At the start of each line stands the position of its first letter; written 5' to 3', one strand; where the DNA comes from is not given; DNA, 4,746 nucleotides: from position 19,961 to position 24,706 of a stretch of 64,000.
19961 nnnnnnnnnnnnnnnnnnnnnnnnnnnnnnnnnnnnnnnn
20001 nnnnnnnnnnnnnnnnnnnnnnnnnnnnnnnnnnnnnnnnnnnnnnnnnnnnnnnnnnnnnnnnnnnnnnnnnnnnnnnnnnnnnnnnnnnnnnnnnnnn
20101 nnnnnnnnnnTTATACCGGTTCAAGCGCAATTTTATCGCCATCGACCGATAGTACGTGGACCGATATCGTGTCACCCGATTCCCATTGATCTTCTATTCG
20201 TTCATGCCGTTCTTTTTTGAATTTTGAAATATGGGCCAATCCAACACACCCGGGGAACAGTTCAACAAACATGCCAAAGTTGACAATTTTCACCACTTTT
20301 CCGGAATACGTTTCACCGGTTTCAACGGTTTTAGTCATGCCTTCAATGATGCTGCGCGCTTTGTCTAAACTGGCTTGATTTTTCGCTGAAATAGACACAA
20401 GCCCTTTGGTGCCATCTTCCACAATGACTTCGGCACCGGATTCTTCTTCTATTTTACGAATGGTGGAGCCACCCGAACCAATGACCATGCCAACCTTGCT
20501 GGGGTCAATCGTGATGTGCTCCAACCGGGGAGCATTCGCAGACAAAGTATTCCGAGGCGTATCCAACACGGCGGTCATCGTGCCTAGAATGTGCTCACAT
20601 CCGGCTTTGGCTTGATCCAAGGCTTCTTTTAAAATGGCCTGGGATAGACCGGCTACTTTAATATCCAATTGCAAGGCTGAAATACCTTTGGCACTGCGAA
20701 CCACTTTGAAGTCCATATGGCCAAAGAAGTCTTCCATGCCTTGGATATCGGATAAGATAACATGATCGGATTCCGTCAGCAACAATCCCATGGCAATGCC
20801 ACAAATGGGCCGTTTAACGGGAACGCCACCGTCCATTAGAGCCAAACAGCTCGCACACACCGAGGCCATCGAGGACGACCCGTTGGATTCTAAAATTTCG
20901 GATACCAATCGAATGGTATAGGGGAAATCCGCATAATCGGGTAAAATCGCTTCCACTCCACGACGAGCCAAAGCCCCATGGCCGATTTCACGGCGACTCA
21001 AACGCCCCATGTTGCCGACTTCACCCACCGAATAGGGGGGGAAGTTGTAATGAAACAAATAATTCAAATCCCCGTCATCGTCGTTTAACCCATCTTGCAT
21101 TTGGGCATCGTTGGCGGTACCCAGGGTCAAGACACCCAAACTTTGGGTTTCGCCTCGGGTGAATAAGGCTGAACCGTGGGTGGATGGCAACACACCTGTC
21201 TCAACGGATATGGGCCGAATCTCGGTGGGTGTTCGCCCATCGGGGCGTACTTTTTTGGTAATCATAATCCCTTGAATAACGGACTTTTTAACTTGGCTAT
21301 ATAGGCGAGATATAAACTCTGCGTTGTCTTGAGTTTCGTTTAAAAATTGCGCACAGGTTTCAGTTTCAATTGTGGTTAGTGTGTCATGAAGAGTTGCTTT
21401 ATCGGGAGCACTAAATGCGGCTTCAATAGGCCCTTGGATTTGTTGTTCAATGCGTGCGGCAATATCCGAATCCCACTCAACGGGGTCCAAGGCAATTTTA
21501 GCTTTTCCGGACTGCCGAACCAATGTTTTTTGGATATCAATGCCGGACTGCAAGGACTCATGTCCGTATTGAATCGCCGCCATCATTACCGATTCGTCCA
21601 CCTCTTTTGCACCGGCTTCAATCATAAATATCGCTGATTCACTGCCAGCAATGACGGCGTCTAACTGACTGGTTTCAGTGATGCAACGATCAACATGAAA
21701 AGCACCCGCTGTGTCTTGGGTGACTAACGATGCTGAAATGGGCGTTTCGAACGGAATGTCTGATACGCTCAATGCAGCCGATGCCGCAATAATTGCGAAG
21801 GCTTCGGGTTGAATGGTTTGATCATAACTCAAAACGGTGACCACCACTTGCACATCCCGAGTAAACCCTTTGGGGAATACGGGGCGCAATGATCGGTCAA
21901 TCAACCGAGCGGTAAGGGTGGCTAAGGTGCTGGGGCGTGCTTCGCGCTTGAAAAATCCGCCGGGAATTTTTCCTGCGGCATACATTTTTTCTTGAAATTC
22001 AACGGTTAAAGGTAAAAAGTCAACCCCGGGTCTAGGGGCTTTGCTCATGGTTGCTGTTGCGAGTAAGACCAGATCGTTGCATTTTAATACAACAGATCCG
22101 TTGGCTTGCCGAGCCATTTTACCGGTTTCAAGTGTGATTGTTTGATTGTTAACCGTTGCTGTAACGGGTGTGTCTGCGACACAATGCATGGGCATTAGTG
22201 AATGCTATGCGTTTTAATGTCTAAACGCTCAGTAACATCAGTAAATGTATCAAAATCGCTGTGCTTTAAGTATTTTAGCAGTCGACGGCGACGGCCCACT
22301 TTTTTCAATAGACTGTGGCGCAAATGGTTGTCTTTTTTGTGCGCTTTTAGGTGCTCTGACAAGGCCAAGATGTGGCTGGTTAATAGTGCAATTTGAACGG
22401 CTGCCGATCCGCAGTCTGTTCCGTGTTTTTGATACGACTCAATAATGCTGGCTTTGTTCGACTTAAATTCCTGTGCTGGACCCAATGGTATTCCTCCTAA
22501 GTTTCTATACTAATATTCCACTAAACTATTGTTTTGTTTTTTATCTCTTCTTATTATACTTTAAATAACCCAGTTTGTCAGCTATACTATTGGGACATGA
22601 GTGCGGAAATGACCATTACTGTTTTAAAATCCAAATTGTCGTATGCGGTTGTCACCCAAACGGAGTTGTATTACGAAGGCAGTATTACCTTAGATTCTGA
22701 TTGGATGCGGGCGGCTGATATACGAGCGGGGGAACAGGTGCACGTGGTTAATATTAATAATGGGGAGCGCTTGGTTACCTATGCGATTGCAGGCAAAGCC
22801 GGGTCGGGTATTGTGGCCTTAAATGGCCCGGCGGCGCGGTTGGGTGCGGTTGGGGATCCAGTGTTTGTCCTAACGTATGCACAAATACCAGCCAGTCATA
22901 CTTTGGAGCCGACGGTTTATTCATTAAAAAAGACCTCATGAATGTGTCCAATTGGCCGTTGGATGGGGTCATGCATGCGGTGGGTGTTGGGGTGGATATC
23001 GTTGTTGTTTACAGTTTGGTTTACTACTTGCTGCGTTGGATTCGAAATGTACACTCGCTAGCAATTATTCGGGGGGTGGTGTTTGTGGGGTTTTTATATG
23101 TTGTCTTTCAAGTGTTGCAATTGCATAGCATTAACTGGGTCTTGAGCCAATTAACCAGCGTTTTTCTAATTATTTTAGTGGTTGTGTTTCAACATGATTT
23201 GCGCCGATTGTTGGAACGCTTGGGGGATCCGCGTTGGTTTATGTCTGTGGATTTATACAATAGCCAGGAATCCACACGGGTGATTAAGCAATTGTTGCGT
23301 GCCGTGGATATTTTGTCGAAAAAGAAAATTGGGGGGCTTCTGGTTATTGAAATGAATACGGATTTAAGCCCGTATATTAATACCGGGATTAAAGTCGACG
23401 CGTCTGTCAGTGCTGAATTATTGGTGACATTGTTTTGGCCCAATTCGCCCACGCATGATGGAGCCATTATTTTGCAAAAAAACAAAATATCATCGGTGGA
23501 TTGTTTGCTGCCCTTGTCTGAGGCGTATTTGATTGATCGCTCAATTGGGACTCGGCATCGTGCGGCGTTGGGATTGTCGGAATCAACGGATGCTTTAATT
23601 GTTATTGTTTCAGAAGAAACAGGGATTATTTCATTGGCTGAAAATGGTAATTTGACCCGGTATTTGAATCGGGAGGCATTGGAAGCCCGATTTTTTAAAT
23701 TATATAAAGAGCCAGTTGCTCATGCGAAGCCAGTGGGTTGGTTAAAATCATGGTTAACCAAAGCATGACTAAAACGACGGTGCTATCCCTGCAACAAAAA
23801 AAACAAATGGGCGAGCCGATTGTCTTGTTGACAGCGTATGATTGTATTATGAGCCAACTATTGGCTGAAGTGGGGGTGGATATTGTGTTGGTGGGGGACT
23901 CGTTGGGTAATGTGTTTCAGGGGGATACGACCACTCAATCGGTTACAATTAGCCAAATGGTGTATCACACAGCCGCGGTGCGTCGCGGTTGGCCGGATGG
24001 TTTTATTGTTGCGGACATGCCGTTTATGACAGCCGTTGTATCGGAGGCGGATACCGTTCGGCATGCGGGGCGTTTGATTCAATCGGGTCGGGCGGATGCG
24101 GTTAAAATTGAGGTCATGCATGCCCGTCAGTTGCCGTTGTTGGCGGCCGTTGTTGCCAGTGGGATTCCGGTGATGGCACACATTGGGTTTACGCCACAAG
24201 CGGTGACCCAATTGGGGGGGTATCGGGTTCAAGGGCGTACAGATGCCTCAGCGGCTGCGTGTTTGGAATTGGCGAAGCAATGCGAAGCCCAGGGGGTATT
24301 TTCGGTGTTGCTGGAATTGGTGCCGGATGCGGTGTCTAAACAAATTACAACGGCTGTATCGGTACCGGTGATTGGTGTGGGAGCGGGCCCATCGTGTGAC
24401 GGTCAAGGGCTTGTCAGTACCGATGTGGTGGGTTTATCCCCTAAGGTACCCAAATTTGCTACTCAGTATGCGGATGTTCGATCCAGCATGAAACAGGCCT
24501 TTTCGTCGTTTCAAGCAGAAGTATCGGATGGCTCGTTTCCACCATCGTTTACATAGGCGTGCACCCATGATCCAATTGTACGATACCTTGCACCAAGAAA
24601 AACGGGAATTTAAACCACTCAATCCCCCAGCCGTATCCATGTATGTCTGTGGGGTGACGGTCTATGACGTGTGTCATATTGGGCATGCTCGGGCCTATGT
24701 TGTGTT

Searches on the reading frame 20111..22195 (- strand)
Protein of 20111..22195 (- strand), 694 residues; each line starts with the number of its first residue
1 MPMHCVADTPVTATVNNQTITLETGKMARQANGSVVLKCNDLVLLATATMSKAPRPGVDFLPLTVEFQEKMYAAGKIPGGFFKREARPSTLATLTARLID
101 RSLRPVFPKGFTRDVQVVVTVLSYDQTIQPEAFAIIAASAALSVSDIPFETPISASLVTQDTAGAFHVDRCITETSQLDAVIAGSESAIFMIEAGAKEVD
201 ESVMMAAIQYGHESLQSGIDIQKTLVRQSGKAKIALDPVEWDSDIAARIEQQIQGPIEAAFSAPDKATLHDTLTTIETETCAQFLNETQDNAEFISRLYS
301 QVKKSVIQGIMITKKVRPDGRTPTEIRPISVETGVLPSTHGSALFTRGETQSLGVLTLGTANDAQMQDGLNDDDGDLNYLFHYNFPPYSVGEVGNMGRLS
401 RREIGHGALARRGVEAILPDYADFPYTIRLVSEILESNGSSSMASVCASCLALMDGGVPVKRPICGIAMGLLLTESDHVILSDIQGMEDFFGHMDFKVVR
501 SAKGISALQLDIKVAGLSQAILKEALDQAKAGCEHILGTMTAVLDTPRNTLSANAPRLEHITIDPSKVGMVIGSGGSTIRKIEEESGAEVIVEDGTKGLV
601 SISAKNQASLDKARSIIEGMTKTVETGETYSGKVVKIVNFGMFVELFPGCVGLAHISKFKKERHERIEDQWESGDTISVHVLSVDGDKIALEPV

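Call 45: search_protein_families(library=pfam, proteins=[window:20111-22195:-], max_evalue=0.000001)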
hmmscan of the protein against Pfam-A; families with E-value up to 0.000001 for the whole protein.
window:20111-22195:- (694 aa): 4 families
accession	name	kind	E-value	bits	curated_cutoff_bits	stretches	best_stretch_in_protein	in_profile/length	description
PF01138.27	RNase_PH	-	4.1e-55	186.1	25.5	2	19-148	4-130/130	3' exoribonuclease family, domain 1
PF00013.35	KH_1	-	3.2e-12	46.4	21.5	1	560-618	3-65/66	KH domain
PF00575.29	S1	-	4.5e-12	46.6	22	1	624-688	2-66/74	S1 RNA binding domain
PF03726.19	PNPase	-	5.9e-08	33.5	24.6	1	245-322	2-81/81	Polyribonucleotide nucleotidyltransferase, RNA binding domain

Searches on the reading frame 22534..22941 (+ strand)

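Call 45: search_protein_families(library=pfam, proteins=[window:22534-22941:+], max_evalue=0.000001)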
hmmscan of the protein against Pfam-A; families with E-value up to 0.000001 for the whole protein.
window:22534-22941:+ (135 aa): 1 family
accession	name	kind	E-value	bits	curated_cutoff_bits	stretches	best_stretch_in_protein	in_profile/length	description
PF02261.22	Asp_decarbox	-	7e-37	126.3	25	1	26-129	1-106/115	Aspartate decarboxylase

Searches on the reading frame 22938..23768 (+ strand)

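Call 45: search_protein_families(library=pfam, proteins=[window:22938-23768:+], max_evalue=0.000001)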
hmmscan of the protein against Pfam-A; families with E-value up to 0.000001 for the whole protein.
window:22938-23768:+ (276 aa): 2 families
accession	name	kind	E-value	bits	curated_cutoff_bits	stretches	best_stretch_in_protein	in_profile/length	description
PF02457.21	DAC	-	2.1e-40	137.4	27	1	121-238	2-118/119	DisA bacterial checkpoint controller nucleotide-binding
PF19293.4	CdaA_N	-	2.6e-07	31.1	23.8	1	19-87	11-80/81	CdaA N-terminal transmembrane domain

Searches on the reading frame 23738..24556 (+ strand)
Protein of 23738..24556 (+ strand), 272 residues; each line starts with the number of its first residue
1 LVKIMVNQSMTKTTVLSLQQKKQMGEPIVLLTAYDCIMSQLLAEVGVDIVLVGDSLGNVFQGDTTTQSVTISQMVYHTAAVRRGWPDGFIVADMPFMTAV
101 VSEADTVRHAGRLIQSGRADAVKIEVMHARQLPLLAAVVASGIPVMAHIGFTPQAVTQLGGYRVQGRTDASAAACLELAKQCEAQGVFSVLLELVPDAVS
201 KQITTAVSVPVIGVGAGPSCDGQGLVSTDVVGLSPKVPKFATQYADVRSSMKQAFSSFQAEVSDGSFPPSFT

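Call 46: search_protein_families(library=pfam, proteins=[window:23738-24556:+], max_evalue=0.000001)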
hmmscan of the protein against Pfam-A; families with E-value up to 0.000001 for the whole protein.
window:23738-24556:+ (272 aa): 1 family
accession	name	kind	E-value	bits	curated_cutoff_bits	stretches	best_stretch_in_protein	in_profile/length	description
PF02548.21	Pantoate_transf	-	7.7e-96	320.9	28.7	1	12-268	1-257/259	Ketopantoate hydroxymethyltransferase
